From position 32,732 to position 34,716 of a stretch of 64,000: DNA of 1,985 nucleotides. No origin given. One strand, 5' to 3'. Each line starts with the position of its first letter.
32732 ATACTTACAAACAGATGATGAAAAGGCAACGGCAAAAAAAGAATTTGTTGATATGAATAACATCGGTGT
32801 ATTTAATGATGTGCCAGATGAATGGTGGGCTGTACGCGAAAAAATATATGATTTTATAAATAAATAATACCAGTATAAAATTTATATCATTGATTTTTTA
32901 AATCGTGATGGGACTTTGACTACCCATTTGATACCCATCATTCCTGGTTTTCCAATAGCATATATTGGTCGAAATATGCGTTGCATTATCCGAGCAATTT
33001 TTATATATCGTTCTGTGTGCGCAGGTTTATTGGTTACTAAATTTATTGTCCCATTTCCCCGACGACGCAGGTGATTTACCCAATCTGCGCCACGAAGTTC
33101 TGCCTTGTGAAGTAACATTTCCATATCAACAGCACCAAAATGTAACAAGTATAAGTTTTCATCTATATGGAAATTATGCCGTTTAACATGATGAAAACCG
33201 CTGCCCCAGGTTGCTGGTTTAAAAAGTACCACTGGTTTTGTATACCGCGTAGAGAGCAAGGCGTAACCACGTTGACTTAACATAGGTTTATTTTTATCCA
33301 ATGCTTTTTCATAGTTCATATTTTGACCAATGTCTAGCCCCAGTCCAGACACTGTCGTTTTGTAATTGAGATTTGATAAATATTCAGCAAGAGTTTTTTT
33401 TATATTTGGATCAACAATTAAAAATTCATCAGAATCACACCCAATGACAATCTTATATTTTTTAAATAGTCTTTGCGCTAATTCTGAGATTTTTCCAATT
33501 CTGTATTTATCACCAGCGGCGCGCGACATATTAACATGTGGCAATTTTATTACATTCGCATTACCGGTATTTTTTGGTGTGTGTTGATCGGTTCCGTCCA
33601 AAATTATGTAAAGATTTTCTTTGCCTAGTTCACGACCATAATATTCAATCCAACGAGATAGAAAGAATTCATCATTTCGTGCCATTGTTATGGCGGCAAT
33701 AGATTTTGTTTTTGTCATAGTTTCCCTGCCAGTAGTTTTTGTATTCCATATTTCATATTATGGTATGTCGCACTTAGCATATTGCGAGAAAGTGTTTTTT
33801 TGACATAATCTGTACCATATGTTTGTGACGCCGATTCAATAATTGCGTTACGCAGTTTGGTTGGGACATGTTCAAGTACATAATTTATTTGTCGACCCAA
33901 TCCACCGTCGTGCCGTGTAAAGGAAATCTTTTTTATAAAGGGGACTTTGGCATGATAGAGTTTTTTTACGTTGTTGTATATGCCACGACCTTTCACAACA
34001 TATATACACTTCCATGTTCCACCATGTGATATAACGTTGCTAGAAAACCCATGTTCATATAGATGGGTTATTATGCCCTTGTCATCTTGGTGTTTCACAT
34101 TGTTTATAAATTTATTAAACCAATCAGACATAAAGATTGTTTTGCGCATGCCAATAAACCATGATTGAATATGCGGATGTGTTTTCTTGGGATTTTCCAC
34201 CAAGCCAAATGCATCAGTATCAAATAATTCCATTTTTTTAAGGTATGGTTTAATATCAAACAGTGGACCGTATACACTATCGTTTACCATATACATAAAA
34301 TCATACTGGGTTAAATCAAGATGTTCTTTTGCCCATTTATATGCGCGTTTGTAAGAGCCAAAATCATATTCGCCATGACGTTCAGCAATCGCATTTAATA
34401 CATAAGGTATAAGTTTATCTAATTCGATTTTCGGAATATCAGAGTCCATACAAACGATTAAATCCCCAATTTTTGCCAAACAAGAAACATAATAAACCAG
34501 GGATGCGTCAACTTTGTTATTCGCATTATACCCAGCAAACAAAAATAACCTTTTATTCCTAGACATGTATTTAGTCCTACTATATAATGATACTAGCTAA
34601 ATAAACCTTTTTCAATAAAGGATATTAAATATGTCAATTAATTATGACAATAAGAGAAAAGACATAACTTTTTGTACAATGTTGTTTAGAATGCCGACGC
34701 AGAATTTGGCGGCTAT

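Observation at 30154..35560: Six-gene glycosyltransferase island inserted between recA and typA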

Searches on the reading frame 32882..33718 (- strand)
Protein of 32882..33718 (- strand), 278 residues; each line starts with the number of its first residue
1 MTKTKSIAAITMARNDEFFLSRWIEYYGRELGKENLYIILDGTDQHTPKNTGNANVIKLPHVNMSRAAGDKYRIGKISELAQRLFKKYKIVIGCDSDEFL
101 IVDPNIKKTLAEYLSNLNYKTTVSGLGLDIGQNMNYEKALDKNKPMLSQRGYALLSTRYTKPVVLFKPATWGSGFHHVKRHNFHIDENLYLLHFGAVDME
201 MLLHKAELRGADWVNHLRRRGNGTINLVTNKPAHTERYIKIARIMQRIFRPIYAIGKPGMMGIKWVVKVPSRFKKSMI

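Call 3: search_protein_families(library=pfam, proteins=[window:32882-33718:-], max_evalue=0.01)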
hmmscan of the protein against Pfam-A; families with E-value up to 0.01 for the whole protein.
window:32882-33718:- (278 aa): 1 family
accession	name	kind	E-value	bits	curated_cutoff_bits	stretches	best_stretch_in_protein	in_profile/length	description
PF13704.12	Glyco_tranf_2_4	-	6e-11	43.1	27.5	1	14-112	1-96/98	Glycosyl transferase family 2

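Call 4: search_protein_families(library=ncbifam, proteins=[window:32882-33718:-], max_evalue=0.01)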
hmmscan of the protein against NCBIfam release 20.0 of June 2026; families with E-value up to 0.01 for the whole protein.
window:32882-33718:- (278 aa): 1 family
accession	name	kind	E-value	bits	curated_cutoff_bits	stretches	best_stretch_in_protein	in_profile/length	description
TIGR04440.1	glyco_TIGR04440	domain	0.00042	20.1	70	1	17-120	12-113/215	TIGR00180 family glycosyltransferase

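Call 22: search_solved_structures(query=window:32882-33718:-, max_evalue=1)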
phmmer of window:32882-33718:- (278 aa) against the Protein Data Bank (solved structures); distinct sequences matched with E-value up to 1: 0.

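Call 33: find_related_loci(query=A1, collection=metagenome_contigs, flank=10000)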
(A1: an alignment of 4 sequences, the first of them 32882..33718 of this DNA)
Query A1 (278 aa) in metagenome_contigs; peptide patterns used: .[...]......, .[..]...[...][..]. (x = any residue, [..] = any of these).
600 stretches matched a pattern (row limit reached: there are more); 253 encode a relative of the query (tblastn E <= 1e-3); the best 80 are kept; 80 distinct loci.
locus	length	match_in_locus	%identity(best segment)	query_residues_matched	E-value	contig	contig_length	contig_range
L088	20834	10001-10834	80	1-278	7e-154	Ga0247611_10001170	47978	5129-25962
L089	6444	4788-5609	80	1-274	6e-152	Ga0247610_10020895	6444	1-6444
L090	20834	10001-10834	79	1-278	3e-151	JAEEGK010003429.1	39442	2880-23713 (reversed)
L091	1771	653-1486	79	1-278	2e-163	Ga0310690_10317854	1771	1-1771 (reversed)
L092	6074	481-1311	77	2-278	6e-150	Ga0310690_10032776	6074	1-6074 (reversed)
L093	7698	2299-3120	78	5-278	1e-146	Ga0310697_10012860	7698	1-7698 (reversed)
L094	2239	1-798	79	13-278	9e-156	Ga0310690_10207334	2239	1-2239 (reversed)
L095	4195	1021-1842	77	1-274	2e-148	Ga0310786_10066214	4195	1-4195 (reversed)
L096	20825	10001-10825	77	4-278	7e-145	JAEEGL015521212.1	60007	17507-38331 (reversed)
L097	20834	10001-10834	77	1-278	1e-144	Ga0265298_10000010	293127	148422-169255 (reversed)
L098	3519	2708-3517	78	1-270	3e-148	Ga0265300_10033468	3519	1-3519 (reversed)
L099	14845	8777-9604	74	3-278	4e-142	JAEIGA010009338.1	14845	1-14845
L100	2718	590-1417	72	3-278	1e-146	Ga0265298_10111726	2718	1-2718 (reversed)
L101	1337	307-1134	74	3-278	1e-152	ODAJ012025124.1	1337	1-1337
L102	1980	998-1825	75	3-278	2e-149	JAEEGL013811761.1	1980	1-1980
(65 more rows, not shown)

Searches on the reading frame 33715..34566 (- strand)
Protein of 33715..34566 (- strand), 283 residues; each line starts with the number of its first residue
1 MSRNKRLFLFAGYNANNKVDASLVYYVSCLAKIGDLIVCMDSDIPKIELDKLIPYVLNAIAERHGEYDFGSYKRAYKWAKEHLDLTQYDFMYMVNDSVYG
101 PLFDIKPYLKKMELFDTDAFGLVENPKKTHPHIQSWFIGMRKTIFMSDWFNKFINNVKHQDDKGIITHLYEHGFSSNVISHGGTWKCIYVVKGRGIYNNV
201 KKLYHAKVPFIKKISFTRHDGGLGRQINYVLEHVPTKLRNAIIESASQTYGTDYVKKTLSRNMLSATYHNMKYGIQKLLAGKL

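Call 3: search_protein_families(library=pfam, proteins=[window:33715-34566:-], max_evalue=0.01)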
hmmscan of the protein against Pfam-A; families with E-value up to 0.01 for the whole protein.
window:33715-34566:- (283 aa): 1 family
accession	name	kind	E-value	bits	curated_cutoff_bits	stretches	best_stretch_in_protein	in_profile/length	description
PF05045.17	RgpF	-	1.3e-19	70.7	25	1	37-265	2-241/503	Rhamnan synthesis protein F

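Call 4: search_protein_families(library=ncbifam, proteins=[window:33715-34566:-], max_evalue=0.01)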
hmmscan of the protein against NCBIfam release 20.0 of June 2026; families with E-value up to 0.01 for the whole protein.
window:33715-34566:- (283 aa): 1 family
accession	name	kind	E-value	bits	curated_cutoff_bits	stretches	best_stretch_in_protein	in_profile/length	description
NF007104.0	PRK09553.1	equivalog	0.0013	18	313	1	124-173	180-229/282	taurine dioxygenase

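Call 23: search_solved_structures(query=window:33715-34566:-, max_evalue=1)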
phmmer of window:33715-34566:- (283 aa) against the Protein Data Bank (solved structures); distinct sequences matched with E-value up to 1: 1.
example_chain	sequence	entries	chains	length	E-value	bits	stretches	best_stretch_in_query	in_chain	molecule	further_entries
7b6d_D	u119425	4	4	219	0.63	12.7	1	23-63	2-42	Trafficking protein particle complex subunit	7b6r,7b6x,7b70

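Call 44: find_homologous_proteins(query=window:33715-34566:-, max_evalue=0.001)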
Query window:33715-34566:- (283 aa): 1150 proteins with E <= 0.001 among 1397 candidates; the best 120 are listed.
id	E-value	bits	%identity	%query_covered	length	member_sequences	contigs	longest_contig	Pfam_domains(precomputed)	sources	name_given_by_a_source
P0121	3.6e-192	655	100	100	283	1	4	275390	PF05045.18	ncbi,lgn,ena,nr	ncbi:MAG: hypothetical protein J5742_00235 [Alphaproteobacteria bacterium]|nr:hypothetical protein [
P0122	1.8e-136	472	70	100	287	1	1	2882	PF05045.18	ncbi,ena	-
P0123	1.2e-132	460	68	100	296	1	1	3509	PF05045.18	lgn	-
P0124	4.4e-121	422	63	99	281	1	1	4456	PF05045.18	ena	-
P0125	3.1e-120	419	63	99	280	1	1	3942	PF05045.18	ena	-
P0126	3.2e-120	419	64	100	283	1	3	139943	PF05045.18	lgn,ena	-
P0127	4.0e-116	406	61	98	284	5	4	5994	PF05045.18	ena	-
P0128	7.3e-116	405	61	100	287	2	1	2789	PF05045.18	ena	-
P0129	1.9e-115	403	60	97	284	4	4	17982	PF05045.18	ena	-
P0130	1.9e-115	403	59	99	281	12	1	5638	PF05045.18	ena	-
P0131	5.6e-115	402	60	98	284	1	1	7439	PF05045.18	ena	-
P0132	1.2e-114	401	60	100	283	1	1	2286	PF05045.18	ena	-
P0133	1.6e-114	400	59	100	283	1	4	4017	PF05045.18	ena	-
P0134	4.2e-114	399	60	99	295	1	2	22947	PF05045.18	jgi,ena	-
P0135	5.7e-114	398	61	99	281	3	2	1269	PF05045.18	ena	-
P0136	1.2e-113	397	61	99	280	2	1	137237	PF05045.18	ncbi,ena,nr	ncbi:MAG: hypothetical protein IJ560_03320 [Alphaproteobacteria bacterium]|nr:hypothetical protein [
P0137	1.4e-113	397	59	97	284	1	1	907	PF05045.18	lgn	-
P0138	3.9e-113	396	59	98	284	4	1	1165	PF05045.18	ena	-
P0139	1.9e-112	393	59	99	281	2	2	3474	PF05045.18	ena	-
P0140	2.0e-112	393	60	99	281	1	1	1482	PF05045.18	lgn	-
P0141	2.0e-112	393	60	100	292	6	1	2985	PF05045.18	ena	-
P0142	3.0e-112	393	59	100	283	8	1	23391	PF05045.18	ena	-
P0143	5.7e-112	392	59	100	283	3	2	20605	PF05045.18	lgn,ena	-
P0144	2.4e-110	387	57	100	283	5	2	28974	PF05045.18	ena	-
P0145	2.4e-110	387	59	98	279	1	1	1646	PF05045.18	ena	-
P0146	3.2e-110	386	59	97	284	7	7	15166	PF05045.18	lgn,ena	-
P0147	5.2e-110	385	59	100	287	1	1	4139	PF05045.18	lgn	-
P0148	1.1e-109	384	58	98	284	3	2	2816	PF05045.18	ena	-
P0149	3.9e-109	383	58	98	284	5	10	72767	PF05045.18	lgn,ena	-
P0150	7.0e-109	382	59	99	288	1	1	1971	PF05045.18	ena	-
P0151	1.5e-108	381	58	100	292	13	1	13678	PF05045.18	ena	-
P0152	2.6e-108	380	58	98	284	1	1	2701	PF05045.18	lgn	-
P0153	2.8e-108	380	58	98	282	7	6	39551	PF05045.18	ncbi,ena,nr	ncbi:MAG: hypothetical protein J6W40_04950 [Alphaproteobacteria bacterium]|nr:hypothetical protein [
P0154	4.0e-108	379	57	97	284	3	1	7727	PF05045.18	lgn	-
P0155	9.7e-108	378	57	99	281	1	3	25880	PF05045.18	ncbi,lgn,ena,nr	ncbi:MAG: hypothetical protein J5679_00880 [Alphaproteobacteria bacterium]|nr:hypothetical protein [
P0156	1.3e-107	378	57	98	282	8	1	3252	PF05045.18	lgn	-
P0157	1.4e-107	378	58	98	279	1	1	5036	PF05045.18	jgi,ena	-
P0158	1.5e-107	377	58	99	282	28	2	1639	PF05045.18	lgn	-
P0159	2.8e-107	376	58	98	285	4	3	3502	PF05045.18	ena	-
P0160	7.5e-107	375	58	99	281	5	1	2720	PF05045.18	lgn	-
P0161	1.3e-106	374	59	98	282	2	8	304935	PF05045.18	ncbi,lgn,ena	-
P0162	1.9e-106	374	56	99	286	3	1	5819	PF05045.18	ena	-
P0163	2.4e-106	373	59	98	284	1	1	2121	PF05045.18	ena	-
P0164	5.1e-106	372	57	100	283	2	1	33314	PF05045.18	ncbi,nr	ncbi:MAG: hypothetical protein J6S74_03770 [Alphaproteobacteria bacterium]|nr:hypothetical protein [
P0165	1.2e-105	371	57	99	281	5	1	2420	PF05045.18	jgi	jgi:lipopolysaccharide biosynthesis protein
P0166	1.5e-105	371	55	98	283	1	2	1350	PF05045.18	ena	-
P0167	2.3e-105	370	56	99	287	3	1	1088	PF05045.18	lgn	-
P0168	3.0e-105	370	57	97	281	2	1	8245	PF05045.18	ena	-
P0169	4.3e-105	369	57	97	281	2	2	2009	PF05045.18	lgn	-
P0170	4.4e-105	369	56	100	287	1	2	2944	PF05045.18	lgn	-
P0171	7.0e-105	369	56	98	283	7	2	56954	PF05045.18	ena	-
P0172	7.2e-105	369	57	98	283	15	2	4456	PF05045.18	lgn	-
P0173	8.5e-105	368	57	97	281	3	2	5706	PF05045.18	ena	-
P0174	1.2e-104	368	55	100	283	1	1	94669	PF05045.18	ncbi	-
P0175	1.3e-104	368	56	99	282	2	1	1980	PF05045.18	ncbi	-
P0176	2.4e-104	367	56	97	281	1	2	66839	PF05045.18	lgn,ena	-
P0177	2.4e-104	367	56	99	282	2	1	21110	PF05045.18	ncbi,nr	ncbi:MAG: rhamnan synthesis F family protein [Alphaproteobacteria bacterium]|nr:rhamnan synthesis F 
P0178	3.6e-104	366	56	98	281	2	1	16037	PF05045.18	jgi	-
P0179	3.6e-104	366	56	97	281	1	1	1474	PF05045.18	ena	-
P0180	6.7e-104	365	56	98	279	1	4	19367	PF05045.18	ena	-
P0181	7.6e-104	365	58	91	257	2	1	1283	PF05045.18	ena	-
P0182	8.6e-104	365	55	98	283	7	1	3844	PF05045.18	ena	-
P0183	1.3e-103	364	56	99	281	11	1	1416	PF05045.18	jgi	jgi:lipopolysaccharide biosynthesis protein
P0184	2.4e-103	364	58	91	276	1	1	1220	PF05045.18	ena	-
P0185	2.9e-103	363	56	98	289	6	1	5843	PF05045.18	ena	-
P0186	4.2e-103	363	55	97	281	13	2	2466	PF05045.18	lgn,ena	-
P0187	4.4e-103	363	56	99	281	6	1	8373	PF05045.18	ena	-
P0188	4.5e-103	363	57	98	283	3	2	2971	PF05045.18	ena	-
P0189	4.9e-103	363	56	97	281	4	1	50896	PF05045.18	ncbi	-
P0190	5.0e-103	363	57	98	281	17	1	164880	PF05045.18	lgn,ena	-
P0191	6.5e-103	362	56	98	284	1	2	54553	PF05045.18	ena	-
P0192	7.7e-103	362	56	99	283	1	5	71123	PF05045.18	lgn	-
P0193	9.1e-103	362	55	98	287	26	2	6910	PF05045.18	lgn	-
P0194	1.3e-102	361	55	99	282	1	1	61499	PF05045.18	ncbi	-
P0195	1.7e-102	361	55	97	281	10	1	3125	PF05045.18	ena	-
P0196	1.8e-102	361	55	97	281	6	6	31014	PF05045.18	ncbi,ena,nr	ncbi:MAG: hypothetical protein IJD41_02160 [Alphaproteobacteria bacterium]|nr:hypothetical protein [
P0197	1.9e-102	361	57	98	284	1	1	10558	PF05045.18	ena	-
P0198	2.2e-102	360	55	98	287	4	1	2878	PF05045.18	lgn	-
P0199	2.4e-102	360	55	99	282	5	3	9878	PF05045.18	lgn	-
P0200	2.7e-102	360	56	99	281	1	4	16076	PF05045.18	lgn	-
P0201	3.7e-102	360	55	98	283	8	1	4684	PF05045.18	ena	-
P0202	7.2e-102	359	55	98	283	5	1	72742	PF05045.18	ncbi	-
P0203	7.2e-102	359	55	98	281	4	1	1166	PF05045.18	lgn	-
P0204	8.2e-102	359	56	97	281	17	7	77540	PF05045.18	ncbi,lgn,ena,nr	ncbi:MAG: hypothetical protein J6L70_01125 [Alphaproteobacteria bacterium]|nr:hypothetical protein [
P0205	8.7e-102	358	57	100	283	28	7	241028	PF05045.18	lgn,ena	-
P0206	1.0e-101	358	55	99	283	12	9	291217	PF05045.18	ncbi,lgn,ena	-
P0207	1.0e-101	358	54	97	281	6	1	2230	PF05045.18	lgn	-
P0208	1.2e-101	358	54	98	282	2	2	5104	PF05045.18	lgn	-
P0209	1.3e-101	358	55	99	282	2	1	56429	PF05045.18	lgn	-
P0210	1.6e-101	358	55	98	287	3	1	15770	PF05045.18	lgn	-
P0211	2.5e-101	357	55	99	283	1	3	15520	PF05045.18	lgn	-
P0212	2.6e-101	357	55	100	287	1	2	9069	PF05045.18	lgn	-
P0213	2.7e-101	357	54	98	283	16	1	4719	PF05045.18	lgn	-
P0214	3.1e-101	357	56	99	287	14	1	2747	PF05045.18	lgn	-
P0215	4.2e-101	356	55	100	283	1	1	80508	PF05045.18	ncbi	-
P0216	4.2e-101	356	55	99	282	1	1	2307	PF05045.18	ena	-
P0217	5.1e-101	356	55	98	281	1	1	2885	PF05045.18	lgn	-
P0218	6.8e-101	356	53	99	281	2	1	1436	PF05045.18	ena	-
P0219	6.9e-101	356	56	99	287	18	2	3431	PF05045.18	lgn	-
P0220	7.8e-101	355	53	99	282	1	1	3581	PF05045.18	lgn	-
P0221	1.1e-100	355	54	98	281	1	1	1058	PF05045.18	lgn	-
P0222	1.2e-100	355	55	100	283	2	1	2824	PF05045.18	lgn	-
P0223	1.8e-100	354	54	98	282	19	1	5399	PF05045.18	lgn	-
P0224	2.1e-100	354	53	99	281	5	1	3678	PF05045.18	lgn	-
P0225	2.4e-100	354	57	97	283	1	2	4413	PF05045.18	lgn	-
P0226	2.7e-100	354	54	99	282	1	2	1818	PF05045.18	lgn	-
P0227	4.8e-100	353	56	100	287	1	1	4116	PF05045.18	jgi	-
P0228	5.5e-100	353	54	98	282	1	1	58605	PF05045.18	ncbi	-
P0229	6.6e-100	352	56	100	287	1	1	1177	PF05045.18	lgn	-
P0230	7.0e-100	352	55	99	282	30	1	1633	PF05045.18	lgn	-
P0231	7.4e-100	352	53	98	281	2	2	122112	PF05045.18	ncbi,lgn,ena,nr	ncbi:MAG: rhamnan synthesis F family protein [Alphaproteobacteria bacterium]|nr:rhamnan synthesis F 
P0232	1.0e-99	352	54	100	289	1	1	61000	PF05045.18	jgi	-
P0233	1.2e-99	351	57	99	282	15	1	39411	PF05045.18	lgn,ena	-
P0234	1.3e-99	351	54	99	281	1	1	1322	PF05045.18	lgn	-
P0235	1.6e-99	351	52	97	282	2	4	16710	PF05045.18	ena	-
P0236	1.6e-99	351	55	98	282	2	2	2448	PF05045.18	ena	-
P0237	1.7e-99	351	56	98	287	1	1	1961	PF05045.18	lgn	-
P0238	1.7e-99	351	55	97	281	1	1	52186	PF05045.18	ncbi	-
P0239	1.9e-99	351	53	97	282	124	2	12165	PF05045.18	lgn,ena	-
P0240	1.9e-99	351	56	97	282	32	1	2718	PF05045.18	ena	-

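Call 61: predict_structure(alignment_id=A4)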
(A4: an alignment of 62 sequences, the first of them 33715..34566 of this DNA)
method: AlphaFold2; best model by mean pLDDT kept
length: 283 residues; sequences in the alignment: 62
mean_pLDDT: 94.3   pTM: 0.90
mean pLDDT of the five models: 94.3, 94.0, 93.8, 93.2, 92.9
residues with pLDDT >= 90: 239; 70-90: 41; 50-70: 1; < 50: 2
segments of 3 or more residues with pLDDT < 50: none
pLDDT, mean of each block of 10 residues (from residue 1): 84 95 98 98 96 98 96 98 98 97 97 97 92 95 98 97 89 96 98 93 98 93 94 98 96 94 80 83 71
secondary structure, 60 per line:
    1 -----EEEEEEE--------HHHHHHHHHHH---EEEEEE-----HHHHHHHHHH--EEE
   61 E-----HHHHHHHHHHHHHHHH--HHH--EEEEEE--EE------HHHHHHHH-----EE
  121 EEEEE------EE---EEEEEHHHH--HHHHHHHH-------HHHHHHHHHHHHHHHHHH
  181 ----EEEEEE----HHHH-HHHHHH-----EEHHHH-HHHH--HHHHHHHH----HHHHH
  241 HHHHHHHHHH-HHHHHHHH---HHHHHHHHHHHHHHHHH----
elements in order: E6-12 H21-31 E35-40 H46-55 E58-61 H67-82 E90-95 H106-113 E119-125 E137-141 H142-145 H148-155 H163-180 E185-190 H195-198 H200-205 H213-216 H218-221 H224-231 H236-250 H252-259 H263-279

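Call 65: fold_search(model_id=the predicted structure, library=pdb)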
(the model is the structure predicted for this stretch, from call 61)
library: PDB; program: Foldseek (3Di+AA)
matches with E <= 10: 1769; with E <= 0.001: 198
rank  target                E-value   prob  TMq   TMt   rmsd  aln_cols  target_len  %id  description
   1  8yrl_A                1.9e-06  1.00  0.51  0.33   4.6       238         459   13  Crystal structure of Aspergillus fumigatus Galactofuranosylransferase (AfGfsA) in complex with UDP and galactofuranose (released 2024-10-30)
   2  3cgx                  7.2e-06  1.00  0.42  0.49   8.1       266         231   16  Crystal structure of putative nucleotide-diphospho-sugar transferase (YP_389115.1) from Desulfovibrio desulfuricans G20  (released 2008-03-18)
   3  6h1j_A                1.7e-05  1.00  0.38  0.35  16.0       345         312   11  TarP native (released 2018-09-26)
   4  5ify_B                1.8e-05  1.00  0.38  0.37  10.3       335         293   12  Crystal structure of Glucose-1-phosphate thymidylyltransferase from Burkholderia vietnamiensis in complex with 2 -Deox (released 2016-03-09)
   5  5ify_A                2.1e-05  1.00  0.40  0.39  11.0       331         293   12  Crystal structure of Glucose-1-phosphate thymidylyltransferase from Burkholderia vietnamiensis in complex with 2 -Deox (released 2016-03-09)
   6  6h21_A                2.4e-05  1.00  0.38  0.35  15.9       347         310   12  TarP-UDP-GlcNAc-Mn (released 2018-09-26)
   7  5tzi                  2.7e-05  1.00  0.40  0.35  14.9       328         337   11  Crystal structure of S. aureus TarS 1-349 (released 2017-01-04)
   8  7d74_G                3.1e-05  1.00  0.43  0.36   6.9       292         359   10  Cryo-EM structure of GMPPA/GMPPB complex bound to GTP (state II) (released 2021-05-19)
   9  4b2x_B                3.5e-05  1.00  0.39  0.37  10.6       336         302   10  Pseudomonas aeruginosa RmlA in complex with allosteric inhibitor (released 2012-10-31)
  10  1zct_A                3.9e-05  1.00  0.40  0.43   7.1       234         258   14  structure of glycogenin truncated at residue 270 in a complex with UDP (released 2005-04-26)
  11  9fp0_A                4.2e-05  1.00  0.42  0.17  13.8       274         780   10  Cryo-EM structure of the 'crown'less Bcs macrocomplex for E. coli cellulose secretion in non-saturating c-di-GMP (loca (released 2024-10-16)
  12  9q8z_A                4.5e-05  1.00  0.41  0.22   5.8       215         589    7  Human chondroitin sulfate polymerase complex CHSY3-CHPF (released 2025-12-03)
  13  1h5s_D                4.5e-05  1.00  0.40  0.39  11.1       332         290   12  Thymidylyltransferase complexed with TMP (released 2001-11-23)
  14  6n0u_D                4.5e-05  1.00  0.39  0.38  10.1       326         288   12  Crystal structure of a glucose-1-phosphate thymidylyltransferase from Burkholderia phymatum bound to 2'-deoxy-thymidin (released 2018-11-21)
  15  6h21_B                4.7e-05  1.00  0.40  0.36  16.0       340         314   12  TarP-UDP-GlcNAc-Mn (released 2018-09-26)
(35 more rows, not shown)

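Call 67: find_encoding_contigs(protein=P0121, flank=3000, max_places=4)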
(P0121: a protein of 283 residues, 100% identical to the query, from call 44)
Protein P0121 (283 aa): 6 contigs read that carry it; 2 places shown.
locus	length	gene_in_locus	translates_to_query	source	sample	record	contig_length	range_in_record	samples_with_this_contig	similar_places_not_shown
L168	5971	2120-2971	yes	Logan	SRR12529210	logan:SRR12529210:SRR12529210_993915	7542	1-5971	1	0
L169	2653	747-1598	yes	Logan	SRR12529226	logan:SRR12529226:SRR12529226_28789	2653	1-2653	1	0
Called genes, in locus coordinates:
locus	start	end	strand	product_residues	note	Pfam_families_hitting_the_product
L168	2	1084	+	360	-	?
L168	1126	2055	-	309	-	PF09612:HtrL_YibB (faint)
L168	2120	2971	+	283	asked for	PF05045:RgpF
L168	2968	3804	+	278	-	-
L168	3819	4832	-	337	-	PF00535:Glycos_transf_2, PF10111:Glyco_tranf_2_2, PF13641:Glyco_tranf_2_3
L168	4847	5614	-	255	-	PF00535:Glycos_transf_2, PF10111:Glyco_tranf_2_2, PF13641:Glyco_tranf_2_3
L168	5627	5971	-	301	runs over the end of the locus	PF05704:Caps_synth, PF04488:Gly_transf_sug (faint)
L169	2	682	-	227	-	?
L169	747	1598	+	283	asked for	PF05045:RgpF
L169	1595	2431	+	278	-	-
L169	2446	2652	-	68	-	?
